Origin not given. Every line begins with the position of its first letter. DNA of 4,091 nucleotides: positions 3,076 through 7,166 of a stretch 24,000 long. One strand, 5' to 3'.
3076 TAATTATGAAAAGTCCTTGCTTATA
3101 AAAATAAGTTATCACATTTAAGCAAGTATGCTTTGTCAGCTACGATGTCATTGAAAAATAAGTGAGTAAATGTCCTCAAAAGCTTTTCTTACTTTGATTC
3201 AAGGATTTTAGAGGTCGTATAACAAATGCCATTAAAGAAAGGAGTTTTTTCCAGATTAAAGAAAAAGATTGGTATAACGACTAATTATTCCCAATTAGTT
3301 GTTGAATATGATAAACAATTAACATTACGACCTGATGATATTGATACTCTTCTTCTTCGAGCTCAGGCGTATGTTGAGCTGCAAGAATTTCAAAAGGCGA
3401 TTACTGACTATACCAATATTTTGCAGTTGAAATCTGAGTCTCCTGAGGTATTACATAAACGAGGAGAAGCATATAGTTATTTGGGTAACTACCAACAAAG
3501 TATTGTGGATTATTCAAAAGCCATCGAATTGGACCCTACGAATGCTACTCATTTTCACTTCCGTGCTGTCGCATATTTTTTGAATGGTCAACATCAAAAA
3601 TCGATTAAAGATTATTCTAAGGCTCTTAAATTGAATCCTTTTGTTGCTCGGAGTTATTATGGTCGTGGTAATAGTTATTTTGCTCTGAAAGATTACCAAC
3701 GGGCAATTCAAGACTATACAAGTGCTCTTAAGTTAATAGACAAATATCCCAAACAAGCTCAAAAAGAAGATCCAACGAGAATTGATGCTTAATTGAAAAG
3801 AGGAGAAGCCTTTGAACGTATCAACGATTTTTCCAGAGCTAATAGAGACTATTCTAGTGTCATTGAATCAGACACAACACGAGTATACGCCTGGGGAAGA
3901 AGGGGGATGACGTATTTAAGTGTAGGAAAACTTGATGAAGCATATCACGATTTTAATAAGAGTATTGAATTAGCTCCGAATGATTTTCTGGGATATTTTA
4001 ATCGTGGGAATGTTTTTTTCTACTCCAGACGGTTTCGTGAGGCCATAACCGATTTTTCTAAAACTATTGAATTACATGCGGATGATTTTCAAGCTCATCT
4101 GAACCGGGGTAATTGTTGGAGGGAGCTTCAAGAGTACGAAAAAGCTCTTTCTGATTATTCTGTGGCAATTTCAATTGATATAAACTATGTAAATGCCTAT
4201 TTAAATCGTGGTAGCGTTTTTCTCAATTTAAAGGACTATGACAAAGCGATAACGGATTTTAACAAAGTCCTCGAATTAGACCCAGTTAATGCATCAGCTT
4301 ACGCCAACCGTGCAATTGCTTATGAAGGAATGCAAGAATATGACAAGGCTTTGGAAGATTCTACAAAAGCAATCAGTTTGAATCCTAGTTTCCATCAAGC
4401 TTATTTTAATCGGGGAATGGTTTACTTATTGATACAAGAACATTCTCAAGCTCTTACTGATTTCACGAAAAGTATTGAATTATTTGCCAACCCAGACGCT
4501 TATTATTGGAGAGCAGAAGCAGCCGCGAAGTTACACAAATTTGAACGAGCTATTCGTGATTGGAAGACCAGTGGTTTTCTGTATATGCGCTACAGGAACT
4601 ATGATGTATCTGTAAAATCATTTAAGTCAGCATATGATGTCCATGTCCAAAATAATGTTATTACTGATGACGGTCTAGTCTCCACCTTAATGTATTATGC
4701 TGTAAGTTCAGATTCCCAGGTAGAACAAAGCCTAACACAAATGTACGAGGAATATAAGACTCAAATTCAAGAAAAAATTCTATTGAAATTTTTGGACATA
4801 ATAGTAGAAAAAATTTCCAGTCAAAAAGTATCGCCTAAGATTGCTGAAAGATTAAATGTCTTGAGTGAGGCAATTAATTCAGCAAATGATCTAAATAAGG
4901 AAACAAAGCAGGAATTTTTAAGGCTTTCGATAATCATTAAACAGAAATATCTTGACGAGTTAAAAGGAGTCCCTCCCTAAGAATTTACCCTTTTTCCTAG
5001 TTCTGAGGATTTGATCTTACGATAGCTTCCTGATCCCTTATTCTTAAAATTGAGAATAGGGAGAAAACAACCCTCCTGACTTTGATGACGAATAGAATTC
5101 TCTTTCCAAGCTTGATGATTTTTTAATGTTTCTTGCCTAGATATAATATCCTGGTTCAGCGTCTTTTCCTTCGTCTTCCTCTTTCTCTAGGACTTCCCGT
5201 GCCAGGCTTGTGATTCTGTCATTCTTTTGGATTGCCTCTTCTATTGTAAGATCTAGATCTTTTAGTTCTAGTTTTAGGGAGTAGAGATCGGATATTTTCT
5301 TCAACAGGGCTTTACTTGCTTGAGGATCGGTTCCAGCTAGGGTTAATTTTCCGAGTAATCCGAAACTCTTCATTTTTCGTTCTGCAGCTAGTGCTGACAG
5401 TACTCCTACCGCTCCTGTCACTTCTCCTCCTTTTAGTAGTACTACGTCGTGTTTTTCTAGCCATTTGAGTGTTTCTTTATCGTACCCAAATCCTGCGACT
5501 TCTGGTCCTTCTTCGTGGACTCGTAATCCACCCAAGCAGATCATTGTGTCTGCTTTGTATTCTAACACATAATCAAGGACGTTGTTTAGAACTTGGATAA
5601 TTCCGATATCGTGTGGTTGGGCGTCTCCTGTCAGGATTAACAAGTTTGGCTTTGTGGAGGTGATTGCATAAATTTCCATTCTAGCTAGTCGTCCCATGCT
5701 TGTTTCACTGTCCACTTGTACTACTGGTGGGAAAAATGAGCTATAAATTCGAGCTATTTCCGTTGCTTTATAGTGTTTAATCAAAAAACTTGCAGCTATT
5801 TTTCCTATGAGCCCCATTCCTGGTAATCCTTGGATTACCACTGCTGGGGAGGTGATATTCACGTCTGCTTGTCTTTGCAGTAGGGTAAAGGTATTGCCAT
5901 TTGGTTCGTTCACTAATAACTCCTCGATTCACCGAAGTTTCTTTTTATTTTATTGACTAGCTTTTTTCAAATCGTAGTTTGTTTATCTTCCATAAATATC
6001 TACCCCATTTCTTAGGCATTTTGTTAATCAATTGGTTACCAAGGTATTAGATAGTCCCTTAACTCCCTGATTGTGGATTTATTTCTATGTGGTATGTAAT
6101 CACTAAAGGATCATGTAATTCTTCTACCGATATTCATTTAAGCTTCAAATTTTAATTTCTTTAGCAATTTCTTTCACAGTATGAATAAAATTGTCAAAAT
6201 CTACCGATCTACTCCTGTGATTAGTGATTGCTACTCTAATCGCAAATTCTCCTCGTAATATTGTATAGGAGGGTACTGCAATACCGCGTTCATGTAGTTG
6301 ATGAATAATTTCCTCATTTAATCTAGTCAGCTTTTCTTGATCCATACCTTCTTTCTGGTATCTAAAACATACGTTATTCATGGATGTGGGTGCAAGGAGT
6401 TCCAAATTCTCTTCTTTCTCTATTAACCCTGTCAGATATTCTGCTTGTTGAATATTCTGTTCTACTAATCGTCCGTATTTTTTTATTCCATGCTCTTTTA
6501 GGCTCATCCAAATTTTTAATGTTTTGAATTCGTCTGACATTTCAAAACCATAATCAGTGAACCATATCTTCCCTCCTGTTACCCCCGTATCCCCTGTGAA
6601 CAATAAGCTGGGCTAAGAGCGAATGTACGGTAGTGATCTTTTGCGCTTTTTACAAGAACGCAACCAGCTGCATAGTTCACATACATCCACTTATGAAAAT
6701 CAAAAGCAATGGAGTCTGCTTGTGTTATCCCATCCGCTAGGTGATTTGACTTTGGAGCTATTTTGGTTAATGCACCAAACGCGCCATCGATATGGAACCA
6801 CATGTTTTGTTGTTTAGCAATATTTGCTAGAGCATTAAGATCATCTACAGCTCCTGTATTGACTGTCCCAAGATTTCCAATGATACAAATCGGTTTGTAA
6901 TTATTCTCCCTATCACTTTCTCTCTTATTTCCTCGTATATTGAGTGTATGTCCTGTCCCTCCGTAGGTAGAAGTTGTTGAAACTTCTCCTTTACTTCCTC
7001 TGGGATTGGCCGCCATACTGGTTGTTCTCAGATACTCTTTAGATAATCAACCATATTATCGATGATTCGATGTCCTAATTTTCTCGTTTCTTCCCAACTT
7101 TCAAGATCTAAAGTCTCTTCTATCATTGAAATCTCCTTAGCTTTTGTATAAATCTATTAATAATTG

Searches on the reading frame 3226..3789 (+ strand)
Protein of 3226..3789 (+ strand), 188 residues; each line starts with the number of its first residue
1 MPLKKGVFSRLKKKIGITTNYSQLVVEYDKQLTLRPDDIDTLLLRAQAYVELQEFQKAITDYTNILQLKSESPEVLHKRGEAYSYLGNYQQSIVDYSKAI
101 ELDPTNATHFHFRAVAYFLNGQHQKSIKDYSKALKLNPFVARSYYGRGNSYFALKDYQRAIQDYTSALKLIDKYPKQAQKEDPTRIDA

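Call 86: search_protein_families(library=pfam, proteins=[window:3226-3789:+], max_evalue=0.001)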
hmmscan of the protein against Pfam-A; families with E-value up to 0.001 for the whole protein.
window:3226-3789:+ (188 aa): 17 families
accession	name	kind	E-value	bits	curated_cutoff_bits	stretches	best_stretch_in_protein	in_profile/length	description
PF00515.34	TPR_1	-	3e-36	122.2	27.8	4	74-106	2-34/34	Tetratricopeptide repeat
PF07719.23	TPR_2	-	1.2e-30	103.5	27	3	73-106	1-34/34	Tetratricopeptide repeat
PF13414.12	TPR_11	-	2.9e-26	91.3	26.8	3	80-121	1-42/42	TPR repeat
PF13181.12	TPR_8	-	3.2e-23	80.3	25.7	2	74-106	2-34/34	Tetratricopeptide repeat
PF13431.12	TPR_17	-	2.4e-17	62.1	24.4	2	130-162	2-34/34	Tetratricopeptide repeat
PF13432.12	TPR_16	-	2.6e-17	63.4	32.7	1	115-175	5-62/65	Tetratricopeptide repeat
PF13424.12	TPR_12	-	2e-15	57.2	30.1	3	107-170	3-74/77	Tetratricopeptide repeat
PF13371.12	TPR_9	-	1.2e-12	48.1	35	1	54-107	10-63/73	Tetratricopeptide repeat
PF13174.12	TPR_6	-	9.4e-12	45.2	26.3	0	143-169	2-28/33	Tetratricopeptide repeat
PF13428.12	TPR_14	-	1.3e-11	44.4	23.5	0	41-81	3-43/44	Tetratricopeptide repeat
PF12895.13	ANAPC3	-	6.8e-10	39.5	27.2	1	97-162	13-77/82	Anaphase-promoting complex, cyclosome, subunit 3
PF25575.1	TPR_BSK1_C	-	1.1e-08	35.5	42.2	0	52-113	55-117/118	Serine/threonine-protein kinase BSK1-like, TPR repeats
PF14559.12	TPR_19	-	1.7e-08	35.1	25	0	28-59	14-45/68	Tetratricopeptide repeat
PF23914.1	TPR_CcmH_CycH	-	3.7e-07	30.6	42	0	83-174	60-154/158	Cytochrome c-type biogenesis protein H TPR domain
PF10516.15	SHNi-TPR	-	1.3e-06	28.2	21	0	158-170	18-30/38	SHNi-TPR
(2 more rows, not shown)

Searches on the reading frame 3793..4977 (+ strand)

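Call 86: search_protein_families(library=pfam, proteins=[window:3793-4977:+], max_evalue=0.001)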
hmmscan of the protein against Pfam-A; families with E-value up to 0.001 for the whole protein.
window:3793-4977:+ (395 aa): 17 families
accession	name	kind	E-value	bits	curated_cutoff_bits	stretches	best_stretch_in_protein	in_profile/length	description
PF00515.34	TPR_1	-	3.4e-57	188.5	27.8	6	134-164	2-32/34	Tetratricopeptide repeat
PF07719.23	TPR_2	-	1.9e-46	152.8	27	4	134-164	2-32/34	Tetratricopeptide repeat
PF13414.12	TPR_11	-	5.4e-34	116.1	26.8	4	140-180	1-41/42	TPR repeat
PF13431.12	TPR_17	-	9.3e-34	113.3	24.4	1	156-188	2-34/34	Tetratricopeptide repeat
PF13181.12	TPR_8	-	3.6e-32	108.2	25.7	3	134-165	2-33/34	Tetratricopeptide repeat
PF13432.12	TPR_16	-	5.7e-28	97.4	32.7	1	70-128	2-60/65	Tetratricopeptide repeat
PF13424.12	TPR_12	-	8.5e-18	64.8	30.1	1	134-196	4-74/77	Tetratricopeptide repeat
PF13371.12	TPR_9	-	5e-17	62.1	35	0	111-171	7-67/73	Tetratricopeptide repeat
PF13174.12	TPR_6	-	6.3e-17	61.4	26.3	0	135-164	2-31/33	Tetratricopeptide repeat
PF25575.1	TPR_BSK1_C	-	2.6e-13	50.3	42.2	1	144-205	53-115/118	Serine/threonine-protein kinase BSK1-like, TPR repeats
PF13428.12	TPR_14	-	9.3e-13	47.9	23.5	0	134-174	2-42/44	Tetratricopeptide repeat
PF14559.12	TPR_19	-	1.1e-11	45.3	25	0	147-187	5-45/68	Tetratricopeptide repeat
PF23914.1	TPR_CcmH_CycH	-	4.6e-08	33.5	42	0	246-330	42-126/158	Cytochrome c-type biogenesis protein H TPR domain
PF25062.1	ARM_TT21_N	-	5.4e-06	26.7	40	0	38-153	107-222/222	Tetratricopeptide repeat protein 21 N-terminal ARM repeat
PF10516.15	SHNi-TPR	-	4.4e-05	23.4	21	0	218-230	18-30/38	SHNi-TPR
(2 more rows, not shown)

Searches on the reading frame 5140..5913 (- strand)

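Call 86: search_protein_families(library=pfam, proteins=[window:5140-5913:-], max_evalue=0.001)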
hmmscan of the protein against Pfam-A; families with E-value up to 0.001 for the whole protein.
window:5140-5913:- (258 aa): 1 family
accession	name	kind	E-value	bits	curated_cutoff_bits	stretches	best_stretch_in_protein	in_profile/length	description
PF09754.15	PAC2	-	3.2e-32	112.5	25.8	1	27-226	2-206/215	PAC2 family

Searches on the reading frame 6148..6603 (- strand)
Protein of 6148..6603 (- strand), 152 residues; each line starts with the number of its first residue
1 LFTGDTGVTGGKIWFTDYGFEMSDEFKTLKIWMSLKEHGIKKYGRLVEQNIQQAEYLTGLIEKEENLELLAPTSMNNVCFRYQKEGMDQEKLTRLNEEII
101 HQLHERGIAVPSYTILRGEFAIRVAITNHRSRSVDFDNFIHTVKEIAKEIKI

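Call 86: search_protein_families(library=pfam, proteins=[window:6148-6603:-], max_evalue=0.001)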
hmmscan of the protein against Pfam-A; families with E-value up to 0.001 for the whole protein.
window:6148-6603:- (152 aa): 1 family
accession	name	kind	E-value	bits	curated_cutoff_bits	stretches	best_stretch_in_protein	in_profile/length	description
PF00282.25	Pyridoxal_deC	-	9.9e-10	38.1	27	1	16-82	308-374/375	Pyridoxal-dependent decarboxylase conserved domain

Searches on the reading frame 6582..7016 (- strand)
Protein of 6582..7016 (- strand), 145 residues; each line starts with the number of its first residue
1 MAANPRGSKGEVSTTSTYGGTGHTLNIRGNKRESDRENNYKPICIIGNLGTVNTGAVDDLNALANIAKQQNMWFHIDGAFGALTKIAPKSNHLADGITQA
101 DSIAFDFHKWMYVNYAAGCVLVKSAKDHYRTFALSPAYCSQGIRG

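Call 86: search_protein_families(library=pfam, proteins=[window:6582-7016:-], max_evalue=0.001)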
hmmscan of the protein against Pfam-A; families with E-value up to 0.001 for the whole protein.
window:6582-7016:- (145 aa): 1 family
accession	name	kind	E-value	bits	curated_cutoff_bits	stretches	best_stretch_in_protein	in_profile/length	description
PF00282.25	Pyridoxal_deC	-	9.9e-23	80.9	27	1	33-140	190-297/375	Pyridoxal-dependent decarboxylase conserved domain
